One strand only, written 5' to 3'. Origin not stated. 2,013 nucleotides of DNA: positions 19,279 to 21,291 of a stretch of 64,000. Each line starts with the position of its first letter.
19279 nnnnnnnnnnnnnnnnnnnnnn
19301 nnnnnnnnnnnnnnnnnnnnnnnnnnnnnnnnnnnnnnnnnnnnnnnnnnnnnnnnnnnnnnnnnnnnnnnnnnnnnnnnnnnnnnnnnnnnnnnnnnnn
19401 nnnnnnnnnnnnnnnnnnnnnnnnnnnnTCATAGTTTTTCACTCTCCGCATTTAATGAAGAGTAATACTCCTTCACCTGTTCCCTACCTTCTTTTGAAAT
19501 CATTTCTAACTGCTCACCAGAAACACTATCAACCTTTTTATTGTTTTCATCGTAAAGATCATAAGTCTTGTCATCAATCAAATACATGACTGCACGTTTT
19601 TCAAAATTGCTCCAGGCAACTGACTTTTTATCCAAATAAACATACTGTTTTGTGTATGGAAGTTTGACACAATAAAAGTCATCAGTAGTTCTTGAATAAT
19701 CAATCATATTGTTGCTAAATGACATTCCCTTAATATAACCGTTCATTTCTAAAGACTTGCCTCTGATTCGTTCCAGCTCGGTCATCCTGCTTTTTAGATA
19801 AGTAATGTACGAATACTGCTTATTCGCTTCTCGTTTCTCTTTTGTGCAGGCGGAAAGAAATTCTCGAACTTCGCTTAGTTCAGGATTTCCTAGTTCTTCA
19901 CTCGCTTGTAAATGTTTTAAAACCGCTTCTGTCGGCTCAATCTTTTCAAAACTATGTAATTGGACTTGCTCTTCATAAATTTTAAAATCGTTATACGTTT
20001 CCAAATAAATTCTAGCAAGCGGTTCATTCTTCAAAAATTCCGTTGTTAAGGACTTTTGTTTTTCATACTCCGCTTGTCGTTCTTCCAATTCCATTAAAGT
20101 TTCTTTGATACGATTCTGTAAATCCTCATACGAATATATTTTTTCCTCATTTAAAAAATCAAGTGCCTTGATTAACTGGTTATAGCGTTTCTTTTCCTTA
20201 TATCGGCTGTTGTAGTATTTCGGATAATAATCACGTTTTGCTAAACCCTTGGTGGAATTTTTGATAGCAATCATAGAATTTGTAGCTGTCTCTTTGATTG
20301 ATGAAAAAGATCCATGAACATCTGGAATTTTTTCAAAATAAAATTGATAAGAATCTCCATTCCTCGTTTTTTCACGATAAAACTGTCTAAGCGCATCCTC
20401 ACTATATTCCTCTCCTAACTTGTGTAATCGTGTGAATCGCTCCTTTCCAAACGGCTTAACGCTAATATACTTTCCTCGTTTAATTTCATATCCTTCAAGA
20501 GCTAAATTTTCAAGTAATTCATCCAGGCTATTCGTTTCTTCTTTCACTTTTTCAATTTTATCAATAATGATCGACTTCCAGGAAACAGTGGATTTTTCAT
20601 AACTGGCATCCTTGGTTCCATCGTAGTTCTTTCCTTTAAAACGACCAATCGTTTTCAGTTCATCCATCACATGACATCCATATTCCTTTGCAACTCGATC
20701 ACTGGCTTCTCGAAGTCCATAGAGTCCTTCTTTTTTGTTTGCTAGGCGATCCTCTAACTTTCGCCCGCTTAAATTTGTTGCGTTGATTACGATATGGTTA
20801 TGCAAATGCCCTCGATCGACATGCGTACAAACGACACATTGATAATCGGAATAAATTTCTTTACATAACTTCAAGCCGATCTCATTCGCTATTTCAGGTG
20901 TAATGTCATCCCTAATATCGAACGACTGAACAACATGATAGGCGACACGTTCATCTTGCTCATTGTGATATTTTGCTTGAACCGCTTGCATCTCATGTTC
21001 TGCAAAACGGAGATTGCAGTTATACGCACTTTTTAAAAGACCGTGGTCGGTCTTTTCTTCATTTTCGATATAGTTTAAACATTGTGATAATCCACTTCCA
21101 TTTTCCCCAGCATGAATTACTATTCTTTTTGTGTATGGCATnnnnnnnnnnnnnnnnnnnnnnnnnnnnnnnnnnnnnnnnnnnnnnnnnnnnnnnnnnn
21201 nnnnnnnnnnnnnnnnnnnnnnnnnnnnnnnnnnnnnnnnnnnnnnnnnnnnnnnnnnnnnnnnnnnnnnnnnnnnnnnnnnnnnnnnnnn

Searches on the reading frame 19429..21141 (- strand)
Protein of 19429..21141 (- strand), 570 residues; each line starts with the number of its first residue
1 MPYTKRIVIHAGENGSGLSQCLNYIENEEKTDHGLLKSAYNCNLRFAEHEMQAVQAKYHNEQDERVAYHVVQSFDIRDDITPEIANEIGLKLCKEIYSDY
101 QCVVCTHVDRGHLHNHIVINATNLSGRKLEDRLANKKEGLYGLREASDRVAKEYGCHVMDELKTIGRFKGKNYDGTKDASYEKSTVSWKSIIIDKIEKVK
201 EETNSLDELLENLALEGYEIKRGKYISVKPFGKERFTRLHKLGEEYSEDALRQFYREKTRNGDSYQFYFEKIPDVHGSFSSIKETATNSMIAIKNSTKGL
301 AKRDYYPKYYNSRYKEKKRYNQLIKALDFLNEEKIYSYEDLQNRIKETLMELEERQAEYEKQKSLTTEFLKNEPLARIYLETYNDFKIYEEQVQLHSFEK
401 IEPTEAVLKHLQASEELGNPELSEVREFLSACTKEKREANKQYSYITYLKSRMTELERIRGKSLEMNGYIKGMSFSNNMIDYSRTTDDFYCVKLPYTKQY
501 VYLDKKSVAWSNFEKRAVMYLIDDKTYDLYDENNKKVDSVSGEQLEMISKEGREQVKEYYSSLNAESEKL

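Call 10: search_protein_families(library=pfam, proteins=[window:19429-21141:-], max_evalue=0.01)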
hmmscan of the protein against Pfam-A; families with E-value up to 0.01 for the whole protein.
window:19429-21141:- (570 aa): 1 family
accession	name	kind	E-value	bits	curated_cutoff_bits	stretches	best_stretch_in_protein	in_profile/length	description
PF03432.20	Relaxase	-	2.3e-30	106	24.6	1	24-155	1-131/132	MobA/VirD2-like, nuclease domain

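Call 11: search_protein_families(library=phrogs, proteins=[window:19429-21141:-], max_evalue=0.001)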
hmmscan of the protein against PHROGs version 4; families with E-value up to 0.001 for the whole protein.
window:19429-21141:- (570 aa): 1 family
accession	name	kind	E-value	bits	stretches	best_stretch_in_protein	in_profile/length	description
phrog_26285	-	unknown function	8.5e-38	131.5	1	9-360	7-341/465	-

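Call 61: search_dna_similar(query=window:19429-21141:-, collection=plasmids, mode=protein, max_rows=12)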
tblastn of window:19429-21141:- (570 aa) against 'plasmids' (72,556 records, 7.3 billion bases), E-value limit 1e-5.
Records with a match: 1435; places in all: 1495; records where one place covers at least 80% of the query: 0.
Best place of each record, by identity: <60% 1435.
By first word of the organism name: Enterococcus 702; Lactococcus 302; Staphylococcus 204; Clostridium 39; Bacillus 27; Lacticaseibacillus 27; Priestia 19; Streptococcus 14; Mammaliicoccus 9; Vagococcus 9; and 36 more.
By predicted mobility (MOB-suite, as given by PLSDB): mobilizable 1062; conjugative 257; non-mobilizable 116.
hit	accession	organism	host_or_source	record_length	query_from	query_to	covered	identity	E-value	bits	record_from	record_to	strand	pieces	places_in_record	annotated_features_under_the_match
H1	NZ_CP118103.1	Paenibacillus urinalis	Homo sapiens,blood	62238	1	391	69%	31.3%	3e-33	143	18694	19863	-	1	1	relaxase/mobilization nuclease domain-containing protein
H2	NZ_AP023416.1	Vescimonas fastidiosa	Homo sapiens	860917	16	460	78%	26.9%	1e-27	126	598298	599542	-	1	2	relaxase/mobilization nuclease domain-containing protein | MobC family plasmid mobilization relaxosome protein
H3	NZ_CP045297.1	Paenibacillus brasilensis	cell culture,soil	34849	1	391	69%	29.3%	1e-27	126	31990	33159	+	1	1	relaxase/mobilization nuclease domain-containing protein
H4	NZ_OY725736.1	Monoglobus pectinilyticus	-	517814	16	357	60%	32.2%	6e-35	148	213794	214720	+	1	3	relaxase/mobilization nuclease domain-containing protein | mobC: plasmid mobilization relaxosome protein MobC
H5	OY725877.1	Subdoligranulum variabile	-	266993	16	375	63%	30.3%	5e-34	145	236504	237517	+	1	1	none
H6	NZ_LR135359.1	Enterococcus faecium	-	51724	16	357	60%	31.7%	8e-34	145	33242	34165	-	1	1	relaxase/mobilization nuclease domain-containing protein | mobC: plasmid mobilization relaxosome protein MobC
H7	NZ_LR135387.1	Enterococcus faecium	-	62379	16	357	60%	31.7%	8e-34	145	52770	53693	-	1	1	relaxase/mobilization nuclease domain-containing protein | mobC: plasmid mobilization relaxosome protein MobC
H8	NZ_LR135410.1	Enterococcus faecium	-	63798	16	357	60%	31.7%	8e-34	145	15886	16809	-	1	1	relaxase/mobilization nuclease domain-containing protein | mobC: plasmid mobilization relaxosome protein MobC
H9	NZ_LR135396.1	Enterococcus faecium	-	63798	16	357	60%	31.7%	8e-34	145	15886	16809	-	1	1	relaxase/mobilization nuclease domain-containing protein | mobC: plasmid mobilization relaxosome protein MobC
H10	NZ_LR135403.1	Enterococcus faecium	-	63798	16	357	60%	31.7%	8e-34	145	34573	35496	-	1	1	relaxase/mobilization nuclease domain-containing protein | mobC: plasmid mobilization relaxosome protein MobC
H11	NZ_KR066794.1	Enterococcus faecium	-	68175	16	357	60%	31.7%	8e-34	145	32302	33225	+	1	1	relaxase/mobilization nuclease domain-containing protein | mobC: plasmid mobilization relaxosome protein MobC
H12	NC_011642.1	Enterococcus faecalis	-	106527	16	357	60%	31.7%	8e-34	145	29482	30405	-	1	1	relaxase/mobilization nuclease domain-containing protein | mobC: plasmid mobilization relaxosome protein MobC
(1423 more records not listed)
